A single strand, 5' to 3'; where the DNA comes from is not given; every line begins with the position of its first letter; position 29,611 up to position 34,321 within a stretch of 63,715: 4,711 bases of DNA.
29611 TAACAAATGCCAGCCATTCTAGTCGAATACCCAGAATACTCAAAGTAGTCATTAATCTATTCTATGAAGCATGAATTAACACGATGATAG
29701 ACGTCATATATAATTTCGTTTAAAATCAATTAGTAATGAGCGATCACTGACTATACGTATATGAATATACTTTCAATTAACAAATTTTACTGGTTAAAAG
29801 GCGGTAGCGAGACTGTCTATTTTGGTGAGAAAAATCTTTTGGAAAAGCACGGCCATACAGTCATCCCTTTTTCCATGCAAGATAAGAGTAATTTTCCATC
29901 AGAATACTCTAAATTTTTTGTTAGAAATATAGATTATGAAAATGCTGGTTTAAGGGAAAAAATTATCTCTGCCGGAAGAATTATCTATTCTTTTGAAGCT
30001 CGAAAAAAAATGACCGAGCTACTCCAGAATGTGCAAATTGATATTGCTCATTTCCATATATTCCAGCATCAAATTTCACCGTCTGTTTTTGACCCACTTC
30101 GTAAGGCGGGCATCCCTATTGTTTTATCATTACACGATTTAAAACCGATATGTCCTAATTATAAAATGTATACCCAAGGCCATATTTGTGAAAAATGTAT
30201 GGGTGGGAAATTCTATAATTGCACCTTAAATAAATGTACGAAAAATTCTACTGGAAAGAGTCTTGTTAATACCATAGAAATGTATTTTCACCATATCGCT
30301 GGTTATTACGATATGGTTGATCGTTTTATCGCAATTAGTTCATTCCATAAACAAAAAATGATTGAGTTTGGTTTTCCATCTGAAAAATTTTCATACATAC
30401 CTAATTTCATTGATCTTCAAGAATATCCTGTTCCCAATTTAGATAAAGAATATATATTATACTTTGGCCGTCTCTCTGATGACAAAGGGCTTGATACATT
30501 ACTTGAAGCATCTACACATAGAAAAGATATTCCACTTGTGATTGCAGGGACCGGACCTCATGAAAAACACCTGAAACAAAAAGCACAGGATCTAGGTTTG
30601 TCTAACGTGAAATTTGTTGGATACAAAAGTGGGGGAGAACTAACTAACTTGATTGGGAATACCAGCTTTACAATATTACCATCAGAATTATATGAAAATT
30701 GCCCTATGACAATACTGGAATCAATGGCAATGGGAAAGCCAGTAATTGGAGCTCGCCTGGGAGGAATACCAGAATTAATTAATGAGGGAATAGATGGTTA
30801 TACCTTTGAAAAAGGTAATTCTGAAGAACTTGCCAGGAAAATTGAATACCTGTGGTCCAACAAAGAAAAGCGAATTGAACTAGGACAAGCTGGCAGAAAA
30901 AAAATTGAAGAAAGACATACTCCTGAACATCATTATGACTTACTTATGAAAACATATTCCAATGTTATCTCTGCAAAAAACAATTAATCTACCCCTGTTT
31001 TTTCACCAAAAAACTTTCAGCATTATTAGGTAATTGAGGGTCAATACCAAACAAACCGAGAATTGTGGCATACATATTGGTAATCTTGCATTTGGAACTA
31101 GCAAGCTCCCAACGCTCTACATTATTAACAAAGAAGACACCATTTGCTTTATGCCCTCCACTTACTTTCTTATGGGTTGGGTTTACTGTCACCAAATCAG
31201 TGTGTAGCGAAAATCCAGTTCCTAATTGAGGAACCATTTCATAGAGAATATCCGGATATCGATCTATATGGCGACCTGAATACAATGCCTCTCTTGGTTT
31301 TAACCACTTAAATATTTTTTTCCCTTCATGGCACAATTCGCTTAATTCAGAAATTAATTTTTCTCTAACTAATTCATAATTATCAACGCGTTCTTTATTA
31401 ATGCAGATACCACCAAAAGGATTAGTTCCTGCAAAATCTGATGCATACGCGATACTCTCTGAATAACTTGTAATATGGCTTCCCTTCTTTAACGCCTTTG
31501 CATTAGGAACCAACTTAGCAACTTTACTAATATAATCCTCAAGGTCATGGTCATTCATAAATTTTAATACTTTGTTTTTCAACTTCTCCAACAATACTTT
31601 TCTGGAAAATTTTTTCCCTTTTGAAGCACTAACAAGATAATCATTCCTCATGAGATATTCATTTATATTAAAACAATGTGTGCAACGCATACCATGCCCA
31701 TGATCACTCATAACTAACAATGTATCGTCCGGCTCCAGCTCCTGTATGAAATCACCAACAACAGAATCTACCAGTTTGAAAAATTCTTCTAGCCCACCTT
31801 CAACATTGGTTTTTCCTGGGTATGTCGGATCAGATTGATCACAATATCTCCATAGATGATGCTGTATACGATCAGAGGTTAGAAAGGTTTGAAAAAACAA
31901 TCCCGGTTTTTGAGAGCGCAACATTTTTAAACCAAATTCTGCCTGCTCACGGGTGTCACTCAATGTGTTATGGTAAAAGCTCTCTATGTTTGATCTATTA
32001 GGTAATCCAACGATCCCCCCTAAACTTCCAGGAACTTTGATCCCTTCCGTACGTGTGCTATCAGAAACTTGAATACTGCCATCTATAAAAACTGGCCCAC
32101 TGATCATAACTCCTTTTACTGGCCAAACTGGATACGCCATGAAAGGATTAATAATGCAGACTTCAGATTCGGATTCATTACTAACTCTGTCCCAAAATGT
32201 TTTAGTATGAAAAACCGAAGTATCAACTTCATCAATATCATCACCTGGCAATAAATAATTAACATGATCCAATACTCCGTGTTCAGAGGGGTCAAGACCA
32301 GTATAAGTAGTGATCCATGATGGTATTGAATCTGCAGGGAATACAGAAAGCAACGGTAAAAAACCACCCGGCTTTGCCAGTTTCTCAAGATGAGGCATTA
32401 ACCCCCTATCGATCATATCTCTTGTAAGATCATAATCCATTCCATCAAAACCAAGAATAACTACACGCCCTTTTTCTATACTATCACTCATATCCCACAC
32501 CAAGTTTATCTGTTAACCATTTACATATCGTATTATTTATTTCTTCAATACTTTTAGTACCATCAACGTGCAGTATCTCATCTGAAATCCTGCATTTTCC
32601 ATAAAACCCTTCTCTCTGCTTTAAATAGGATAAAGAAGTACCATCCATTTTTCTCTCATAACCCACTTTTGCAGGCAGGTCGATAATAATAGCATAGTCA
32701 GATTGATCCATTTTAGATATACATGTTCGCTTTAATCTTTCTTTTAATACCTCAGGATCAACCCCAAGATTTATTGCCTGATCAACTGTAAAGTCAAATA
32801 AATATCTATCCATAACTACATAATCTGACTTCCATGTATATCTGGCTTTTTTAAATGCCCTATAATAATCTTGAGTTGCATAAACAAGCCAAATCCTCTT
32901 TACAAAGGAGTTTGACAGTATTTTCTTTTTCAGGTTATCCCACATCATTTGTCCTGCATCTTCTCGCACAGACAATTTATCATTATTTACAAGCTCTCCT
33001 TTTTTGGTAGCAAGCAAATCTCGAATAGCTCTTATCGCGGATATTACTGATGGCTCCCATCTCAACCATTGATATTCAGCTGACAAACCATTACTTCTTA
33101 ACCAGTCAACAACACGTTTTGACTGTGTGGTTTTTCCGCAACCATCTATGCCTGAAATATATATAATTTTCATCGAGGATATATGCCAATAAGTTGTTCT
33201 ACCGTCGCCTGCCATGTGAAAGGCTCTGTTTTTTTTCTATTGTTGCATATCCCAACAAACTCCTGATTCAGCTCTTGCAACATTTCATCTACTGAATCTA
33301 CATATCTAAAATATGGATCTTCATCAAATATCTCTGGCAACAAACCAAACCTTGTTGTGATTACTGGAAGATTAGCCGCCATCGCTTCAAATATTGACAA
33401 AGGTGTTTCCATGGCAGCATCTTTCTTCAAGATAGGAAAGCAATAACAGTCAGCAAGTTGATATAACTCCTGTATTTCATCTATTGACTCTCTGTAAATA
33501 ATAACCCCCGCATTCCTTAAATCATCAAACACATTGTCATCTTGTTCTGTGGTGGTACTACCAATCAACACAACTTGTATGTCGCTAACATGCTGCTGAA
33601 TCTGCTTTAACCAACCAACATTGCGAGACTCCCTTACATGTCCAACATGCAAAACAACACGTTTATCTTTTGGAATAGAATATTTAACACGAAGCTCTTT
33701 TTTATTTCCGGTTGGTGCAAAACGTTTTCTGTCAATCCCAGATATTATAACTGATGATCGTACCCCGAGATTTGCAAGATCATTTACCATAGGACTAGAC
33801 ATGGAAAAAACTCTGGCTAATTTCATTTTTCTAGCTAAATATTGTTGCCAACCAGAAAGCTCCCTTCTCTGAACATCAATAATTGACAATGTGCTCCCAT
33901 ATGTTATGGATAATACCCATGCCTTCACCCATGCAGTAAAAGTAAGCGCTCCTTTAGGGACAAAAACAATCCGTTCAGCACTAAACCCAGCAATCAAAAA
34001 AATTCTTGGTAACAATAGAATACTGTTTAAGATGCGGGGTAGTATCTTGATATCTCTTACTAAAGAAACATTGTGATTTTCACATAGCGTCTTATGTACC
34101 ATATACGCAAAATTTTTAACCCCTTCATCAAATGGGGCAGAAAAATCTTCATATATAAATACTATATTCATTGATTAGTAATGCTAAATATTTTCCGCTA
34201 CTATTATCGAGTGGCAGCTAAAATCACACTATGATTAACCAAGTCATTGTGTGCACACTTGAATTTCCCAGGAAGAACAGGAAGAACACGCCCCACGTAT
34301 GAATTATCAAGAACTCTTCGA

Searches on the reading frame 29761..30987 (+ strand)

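Call 26: search_protein_families(library=ncbifam, proteins=[window:29761-30987:+], max_evalue=1e-10)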
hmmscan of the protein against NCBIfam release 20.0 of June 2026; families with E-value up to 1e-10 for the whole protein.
window:29761-30987:+ (408 aa): 17 families
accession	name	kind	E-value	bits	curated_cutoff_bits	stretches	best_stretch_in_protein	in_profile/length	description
TIGR03088.1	stp2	hypoth_equivalog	5.5e-24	84.9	409.05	1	200-391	164-362/374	TIGR03088 family PEP-CTERM/XrtA system glycosyltransferase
NF007396.0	PRK09922.1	equivalog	5.6e-24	84.7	385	1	185-371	135-330/361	lipopolysaccharide 1,6-galactosyltransferase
NF041876.1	EPS_EpsE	equivalog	8.3e-24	84.5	400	1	231-387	216-381/389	exopolysaccharide biosynthesis GT4 family glycosyltransferase EpsE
TIGR03999.1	thiol_BshA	equivalog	8.3e-24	84.2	273.7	1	254-403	227-374/375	N-acetyl-alpha-D-glucosaminyl L-malate synthase BshA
NF041010.1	glycosy_Agl16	equivalog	6.1e-23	81.2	575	1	185-381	133-331/352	glycosylation protein Agl16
TIGR04063.1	stp3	hypoth_equivalog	3.6e-20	72.2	442.05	1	186-402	158-395/397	TIGR04063 family PEP-CTERM/XrtA system glycosyltransferase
TIGR02149.1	glgA_Coryne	subfamily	9.6e-19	67.8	302.4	1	184-400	143-388/391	glycogen synthase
NF046085.1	XrtY_assoc_Gly1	equivalog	2.6e-17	62.8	400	1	174-403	148-385/387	XrtY-associated glycosyltransferase XYAG1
TIGR04157.1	glyco_rSAM_CFB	subfamily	6.6e-16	58.3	400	1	127-389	109-396/406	TIGR04157 family glycosyltransferase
NF047684.1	TeichurnBiosyTuaC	equivalog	1.3e-15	57.3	550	1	227-403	217-390/391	teichuronic acid biosynthesis protein TuaC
NF053787.1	GlcN_PG_synth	equivalog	1.7e-14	53.5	480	1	151-403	112-360/361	N-acetylglucosaminyl phosphatidylglycerol synthase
TIGR04005.1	wcaL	equivalog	1.7e-13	50.2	537.6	1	183-384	172-388/406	colanic acid biosynthesis glycosyltransferase WcaL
NF038298.1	EPS_HpsO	equivalog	4.3e-13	48.8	575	1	231-390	203-375/388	hormogonium polysaccharide biosynthesis glycosyltransferase HpsO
NF012028.0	PRK15484.1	subfamily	1.5e-12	47.3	618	1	220-384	185-360/380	lipopolysaccharide N-acetylglucosaminyltransferase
NF038295.1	EPS_HpsP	equivalog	2.8e-12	46.3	550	1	228-402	206-387/388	hormogonium polysaccharide biosynthesis glycosyltransferase HpsP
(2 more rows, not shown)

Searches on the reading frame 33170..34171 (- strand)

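Call 26: search_protein_families(library=ncbifam, proteins=[window:33170-34171:-], max_evalue=1e-10)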
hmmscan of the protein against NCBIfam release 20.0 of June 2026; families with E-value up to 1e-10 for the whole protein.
window:33170-34171:- (333 aa): 4 families
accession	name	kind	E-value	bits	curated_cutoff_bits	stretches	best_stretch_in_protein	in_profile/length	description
NF047684.1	TeichurnBiosyTuaC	equivalog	1.3e-14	53.9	550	1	119-286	166-332/391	teichuronic acid biosynthesis protein TuaC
NF053787.1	GlcN_PG_synth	equivalog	1.4e-13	50.4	480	1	117-331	143-356/361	N-acetylglucosaminyl phosphatidylglycerol synthase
TIGR03088.1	stp2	hypoth_equivalog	3.2e-11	42.9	409.05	1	138-296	161-325/374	TIGR03088 family PEP-CTERM/XrtA system glycosyltransferase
TIGR03999.1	thiol_BshA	equivalog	5.5e-11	42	273.7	1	140-322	170-349/375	N-acetyl-alpha-D-glucosaminyl L-malate synthase BshA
